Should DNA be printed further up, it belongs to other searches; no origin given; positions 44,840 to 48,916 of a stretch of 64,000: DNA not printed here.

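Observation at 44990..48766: A 1258-aa membrane-anchored peptidoglycan amidase carries Cys-rich triple repeats and a Ca-binding-like motif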

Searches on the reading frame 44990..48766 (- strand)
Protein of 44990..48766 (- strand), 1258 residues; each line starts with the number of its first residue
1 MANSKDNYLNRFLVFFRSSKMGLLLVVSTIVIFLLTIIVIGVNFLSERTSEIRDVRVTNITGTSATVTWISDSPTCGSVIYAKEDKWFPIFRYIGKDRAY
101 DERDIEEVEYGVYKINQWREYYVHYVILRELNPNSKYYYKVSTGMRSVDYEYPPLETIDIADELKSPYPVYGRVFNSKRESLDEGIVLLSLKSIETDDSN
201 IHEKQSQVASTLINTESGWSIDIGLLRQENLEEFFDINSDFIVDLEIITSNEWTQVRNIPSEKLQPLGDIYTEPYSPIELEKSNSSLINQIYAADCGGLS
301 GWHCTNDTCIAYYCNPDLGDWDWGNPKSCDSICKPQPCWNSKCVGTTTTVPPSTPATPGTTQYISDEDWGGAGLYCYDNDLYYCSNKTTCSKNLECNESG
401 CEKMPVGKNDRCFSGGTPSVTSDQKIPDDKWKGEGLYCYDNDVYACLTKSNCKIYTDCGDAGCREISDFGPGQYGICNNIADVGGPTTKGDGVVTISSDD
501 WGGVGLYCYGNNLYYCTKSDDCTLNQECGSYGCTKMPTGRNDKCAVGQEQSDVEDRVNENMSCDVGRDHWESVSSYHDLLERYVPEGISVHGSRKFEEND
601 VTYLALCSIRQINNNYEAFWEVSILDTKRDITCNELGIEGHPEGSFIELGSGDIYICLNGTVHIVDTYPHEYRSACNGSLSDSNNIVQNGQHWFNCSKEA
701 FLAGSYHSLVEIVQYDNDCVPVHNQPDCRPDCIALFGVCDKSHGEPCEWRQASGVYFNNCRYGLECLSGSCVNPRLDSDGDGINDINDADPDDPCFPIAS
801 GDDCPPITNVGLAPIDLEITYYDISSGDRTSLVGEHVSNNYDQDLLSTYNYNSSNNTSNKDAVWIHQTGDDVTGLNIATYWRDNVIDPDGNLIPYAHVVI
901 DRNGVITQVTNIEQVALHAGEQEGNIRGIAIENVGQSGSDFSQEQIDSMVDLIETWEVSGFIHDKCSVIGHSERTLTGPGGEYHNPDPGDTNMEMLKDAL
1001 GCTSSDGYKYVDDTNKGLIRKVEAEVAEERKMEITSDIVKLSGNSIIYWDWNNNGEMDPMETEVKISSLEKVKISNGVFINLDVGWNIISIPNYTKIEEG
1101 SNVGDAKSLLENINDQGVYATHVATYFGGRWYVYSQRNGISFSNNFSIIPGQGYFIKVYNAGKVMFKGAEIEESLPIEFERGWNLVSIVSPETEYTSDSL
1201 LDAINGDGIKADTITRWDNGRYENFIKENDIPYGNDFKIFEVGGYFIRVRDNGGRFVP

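Call 3: search_protein_families(library=pfam, proteins=[window:44990-48766:-], max_evalue=1)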
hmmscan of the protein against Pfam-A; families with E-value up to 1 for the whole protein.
window:44990-48766:- (1258 aa): 3 families
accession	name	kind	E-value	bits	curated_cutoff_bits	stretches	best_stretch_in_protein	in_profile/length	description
PF01510.30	Amidase_2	-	6.3e-14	52.9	26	1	861-973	6-121/131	N-acetylmuramoyl-L-alanine amidase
PF16656.11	Pur_ac_phosph_N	-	8.9e-08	33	30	1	56-145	7-82/93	Purple acid Phosphatase, N-terminal domain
PF00041.27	fn3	-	0.0061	17.2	25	1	51-143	2-68/84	Fibronectin type III domain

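Call 4: search_protein_families(library=ncbifam, proteins=[window:44990-48766:-], max_evalue=1)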
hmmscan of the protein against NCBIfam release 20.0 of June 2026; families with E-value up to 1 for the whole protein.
window:44990-48766:- (1258 aa): 1 family
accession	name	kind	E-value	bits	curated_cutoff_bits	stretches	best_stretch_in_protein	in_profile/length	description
NF008758.0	PRK11789.1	equivalog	0.00028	20.3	143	1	896-972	78-159/190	1,6-anhydro-N-acetylmuramyl-L-alanine amidase AmpD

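Call 7: find_homologous_proteins(query=window:44990-48766:-, max_evalue=0.00001)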
Query window:44990-48766:- (1258 aa): 5 proteins with E <= 0.00001 among 7434 candidates.
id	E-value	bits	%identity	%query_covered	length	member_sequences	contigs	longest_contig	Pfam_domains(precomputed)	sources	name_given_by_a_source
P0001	0.0e+0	2940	100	98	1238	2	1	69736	PF01510.31,PF16656.12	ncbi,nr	ncbi:N-acetylmuramoyl-L-alanine amidase [Candidatus Dojkabacteria bacterium]|nr:N-acetylmuramoyl-L-a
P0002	8.3e-255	867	36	100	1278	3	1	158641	PF01510.31,PF16656.12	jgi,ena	-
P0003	4.7e-151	523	46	24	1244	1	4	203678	PF16656.12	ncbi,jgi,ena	-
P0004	3.8e-142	494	34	44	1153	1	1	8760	PF16656.12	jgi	jgi:hypothetical protein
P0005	4.3e-138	480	33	44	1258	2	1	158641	PF16656.12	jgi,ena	-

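Call 20: find_encoding_contigs(protein=P0002, flank=10000, max_places=3)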
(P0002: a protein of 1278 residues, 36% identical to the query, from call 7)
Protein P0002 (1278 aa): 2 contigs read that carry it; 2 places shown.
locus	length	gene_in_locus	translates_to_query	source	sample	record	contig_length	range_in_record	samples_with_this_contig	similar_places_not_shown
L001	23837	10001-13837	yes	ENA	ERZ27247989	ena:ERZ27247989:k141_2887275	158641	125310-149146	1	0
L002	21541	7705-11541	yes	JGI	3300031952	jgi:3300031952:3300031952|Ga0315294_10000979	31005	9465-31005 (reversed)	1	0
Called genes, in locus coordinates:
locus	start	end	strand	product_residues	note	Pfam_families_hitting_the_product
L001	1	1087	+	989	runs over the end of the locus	PF00912:Transgly, PF00905:Transpeptidase, PF17957:Big_7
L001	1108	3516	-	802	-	PF01588:tRNA_bind, PF03483:B3_4, PF03484:B5, PF01409:tRNA-synt_2d (faint), PF17759:tRNA_synthFbeta, PF03147:FDX-ACB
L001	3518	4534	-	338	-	PF02912:Phe_tRNA-synt_N, PF01409:tRNA-synt_2d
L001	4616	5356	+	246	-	PF16656:Pur_ac_phosph_N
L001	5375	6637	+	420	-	-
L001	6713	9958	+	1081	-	PF16656:Pur_ac_phosph_N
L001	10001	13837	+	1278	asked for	PF16656:Pur_ac_phosph_N, PF01510:Amidase_2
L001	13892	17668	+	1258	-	PF16656:Pur_ac_phosph_N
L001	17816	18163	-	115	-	PF00453:Ribosomal_L20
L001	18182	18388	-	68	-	-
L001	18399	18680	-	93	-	PF12647:RNHCP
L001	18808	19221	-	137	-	PF05198:IF3_N, PF00707:IF3_C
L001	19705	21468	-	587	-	PF07973:tRNA_SAD, PF00587:tRNA-synt_2b, PF03129:HGTP_anticodon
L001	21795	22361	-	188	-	PF00881:Nitroreductase, PF14512:TM1586_NiRdase (weak), PF00881:Nitroreductase, PF14512:TM1586_NiRdase (weak)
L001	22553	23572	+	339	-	-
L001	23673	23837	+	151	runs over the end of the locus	-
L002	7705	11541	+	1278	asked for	PF16656:Pur_ac_phosph_N, PF01510:Amidase_2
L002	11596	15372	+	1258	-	PF16656:Pur_ac_phosph_N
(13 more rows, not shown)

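Call 30: find_related_loci(query=A2, collection=genome_contigs, flank=8000)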
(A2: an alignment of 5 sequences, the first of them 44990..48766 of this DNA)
Query A2 (1258 aa) in genome_contigs; peptide patterns used: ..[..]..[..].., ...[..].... (x = any residue, [..] = any of these).
99 stretches matched a pattern; 2 encode a relative of the query (tblastn E <= 1e-3); 2 distinct loci.
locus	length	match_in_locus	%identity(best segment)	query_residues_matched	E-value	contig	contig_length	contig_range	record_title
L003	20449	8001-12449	46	9-1258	7e-81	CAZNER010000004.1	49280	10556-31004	MAG TPA_asm: uncultured Candidatus Saccharibacteria bacterium isolate binchicken_co334_336 genome assembly, contig: NODE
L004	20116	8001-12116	37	9-1258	3e-53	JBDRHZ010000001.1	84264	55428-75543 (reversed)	MAG: Patescibacteria group bacterium isolate MEGAHIT-group-1.556 k141_5311846, whole genome shotgun sequence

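Call 33: search_protein_families(library=pfam, proteins=[L003:5253-8615:+, L003:8718-12452:+, L004:8055-12119:+, L004:7118-7972:+, L004:5344-6039:+, L001:6713-9958:+, L003:3840-5171:+, L004:3448-4806:+, L004:12142-12831:-], max_evalue=0.01)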
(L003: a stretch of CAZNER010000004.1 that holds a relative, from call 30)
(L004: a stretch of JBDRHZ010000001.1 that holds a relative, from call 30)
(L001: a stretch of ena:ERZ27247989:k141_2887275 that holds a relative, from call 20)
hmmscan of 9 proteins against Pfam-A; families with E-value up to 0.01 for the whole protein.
L003:5253-8615:+ (1120 aa): 3 families
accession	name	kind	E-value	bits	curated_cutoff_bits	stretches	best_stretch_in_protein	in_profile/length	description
PF16656.11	Pur_ac_phosph_N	-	9.2e-12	45.8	30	1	55-144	7-82/93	Purple acid Phosphatase, N-terminal domain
PF00041.27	fn3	-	0.0044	17.6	25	0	50-142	2-68/84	Fibronectin type III domain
PF17210.9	SdrD_B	-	0.0058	17.3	29.7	0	914-944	7-37/112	SdrD B-like domain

L003:8718-12452:+ (1244 aa): 1 family
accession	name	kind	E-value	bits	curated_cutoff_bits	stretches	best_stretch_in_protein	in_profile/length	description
PF16656.11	Pur_ac_phosph_N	-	6.6e-12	46.3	30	1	54-142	7-81/93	Purple acid Phosphatase, N-terminal domain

L004:8055-12119:+ (1354 aa): 5 families
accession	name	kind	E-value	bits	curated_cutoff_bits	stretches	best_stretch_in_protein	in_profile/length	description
PF16656.11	Pur_ac_phosph_N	-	1e-11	45.7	30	1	28-115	8-81/93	Purple acid Phosphatase, N-terminal domain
PF22544.2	HYDIN_VesB_CFA65-like_Ig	-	0.00028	21.5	25.5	1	352-443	5-99/100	HYDIN/CFA65/VesB-like, Ig-like domain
PF00041.27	fn3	-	0.0013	19.3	25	1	22-114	2-68/84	Fibronectin type III domain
PF12371.14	TMEM131_like_N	-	0.005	17.5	28.8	0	352-388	3-40/84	Transmembrane protein 131-like N-terminal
PF16655.11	PhoD_N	-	0.0053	17.7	30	0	73-116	37-80/90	PhoD-like phosphatase, N-terminal domain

L004:7118-7972:+ (284 aa): 1 family
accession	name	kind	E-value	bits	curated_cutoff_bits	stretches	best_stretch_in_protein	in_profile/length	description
PF02906.19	Fe_hyd_lg_C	-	2.7e-37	129.1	22.1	1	17-237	3-245/245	Iron only hydrogenase large subunit, C-terminal domain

L004:5344-6039:+ (231 aa): 2 families
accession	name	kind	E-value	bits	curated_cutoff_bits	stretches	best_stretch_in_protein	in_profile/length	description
PF01351.25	RNase_HII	-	1e-33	117.3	25.8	1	48-223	1-198/199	Ribonuclease HII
PF05400.18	FliT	-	0.0088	17.3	29.5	0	106-133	4-31/85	Flagellar protein FliT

L001:6713-9958:+ (1081 aa): 2 families
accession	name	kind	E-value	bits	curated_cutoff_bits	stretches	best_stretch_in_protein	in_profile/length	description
PF16656.11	Pur_ac_phosph_N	-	6.6e-10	39.9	30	1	53-140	8-81/93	Purple acid Phosphatase, N-terminal domain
PF00041.27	fn3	-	0.00081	20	25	1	48-139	3-68/84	Fibronectin type III domain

L003:3840-5171:+ (443 aa): 0 families

L004:3448-4806:+ (452 aa): 2 families
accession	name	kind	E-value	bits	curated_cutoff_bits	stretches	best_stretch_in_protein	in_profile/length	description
PF01546.33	Peptidase_M20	-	4.6e-31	108.8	24.6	1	82-449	1-205/206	Peptidase family M20/M25/M40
PF07687.19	M20_dimer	-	2.7e-15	56.7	21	1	192-352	1-106/107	Peptidase dimerisation domain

L004:12142-12831:- (229 aa): 2 families
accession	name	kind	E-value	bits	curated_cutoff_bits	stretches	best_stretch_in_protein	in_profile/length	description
PF01965.30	DJ-1_PfpI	-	6.3e-41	140.4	26.6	1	62-223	3-164/165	DJ-1/PfpI family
PF17359.7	DUF5385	-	0.0049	17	25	1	7-46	8-47/217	Family of unknown function (DUF5385)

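Call 59: find_related_loci(query=A2, collection=metagenome_contigs, flank=6000)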
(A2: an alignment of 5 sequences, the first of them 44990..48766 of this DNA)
Query A2 (1258 aa) in metagenome_contigs; peptide patterns used: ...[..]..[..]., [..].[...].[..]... (x = any residue, [..] = any of these).
406 stretches matched a pattern; 5 encode a relative of the query (tblastn E <= 1e-3); 4 distinct loci.
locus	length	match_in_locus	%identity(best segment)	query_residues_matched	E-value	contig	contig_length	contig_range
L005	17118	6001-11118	36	7-1258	0e+0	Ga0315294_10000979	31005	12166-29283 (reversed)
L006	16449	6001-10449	46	9-1258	1e-80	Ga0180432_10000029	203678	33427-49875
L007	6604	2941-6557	41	40-1258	3e-71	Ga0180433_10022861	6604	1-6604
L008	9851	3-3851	46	101-1258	1e-51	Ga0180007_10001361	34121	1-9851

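Call 62: search_protein_families(library=phrogs, proteins=[window:44990-48766:-], max_evalue=0.01)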
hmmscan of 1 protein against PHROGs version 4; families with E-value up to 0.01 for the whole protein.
window:44990-48766:- (1258 aa): 5 families
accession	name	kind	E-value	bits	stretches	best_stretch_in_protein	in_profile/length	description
phrog_1794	-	lysis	2.7e-09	37.9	1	840-1051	35-238/336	amidase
phrog_3393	-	lysis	2.9e-07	31.6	1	839-953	3-114/342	endolysin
phrog_19265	-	unknown function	4.6e-07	30.8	1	846-954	10-112/293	-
phrog_3088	-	lysis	0.00089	20.1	1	843-932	6-92/248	amidase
phrog_14048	-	lysis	0.0019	18.9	1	844-953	12-120/305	endolysin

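Call 76: list_cluster_members(proteins=[P0001, P0002])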
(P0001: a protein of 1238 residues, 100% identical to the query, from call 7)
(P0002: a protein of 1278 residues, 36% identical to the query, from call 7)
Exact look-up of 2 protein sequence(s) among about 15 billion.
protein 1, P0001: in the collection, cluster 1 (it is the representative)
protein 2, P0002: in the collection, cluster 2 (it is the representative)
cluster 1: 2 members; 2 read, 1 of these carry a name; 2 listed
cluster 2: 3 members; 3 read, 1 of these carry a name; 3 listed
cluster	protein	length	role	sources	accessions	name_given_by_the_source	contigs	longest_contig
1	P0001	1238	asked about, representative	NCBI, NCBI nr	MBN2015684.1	N-acetylmuramoyl-L-alanine amidase [Candidatus Dojkabacteria bacterium]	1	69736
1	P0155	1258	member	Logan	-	-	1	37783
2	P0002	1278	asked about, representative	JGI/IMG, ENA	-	-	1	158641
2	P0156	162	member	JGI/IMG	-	hypothetical protein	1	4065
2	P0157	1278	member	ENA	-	-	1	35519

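Call 87: find_encoding_contigs(protein=window:44990-48766:-, flank=1000, max_places=3)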
Protein window:44990-48766:- (1258 aa): 1 contig read that carries it; 1 place shown.
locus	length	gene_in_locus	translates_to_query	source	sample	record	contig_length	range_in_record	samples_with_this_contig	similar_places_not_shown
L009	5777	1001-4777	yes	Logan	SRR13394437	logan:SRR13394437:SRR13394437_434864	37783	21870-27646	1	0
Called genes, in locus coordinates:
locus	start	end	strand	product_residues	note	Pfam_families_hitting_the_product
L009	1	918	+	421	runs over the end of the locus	-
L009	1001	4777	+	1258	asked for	PF16656:Pur_ac_phosph_N (weak), PF01510:Amidase_2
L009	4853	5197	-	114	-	PF00453:Ribosomal_L20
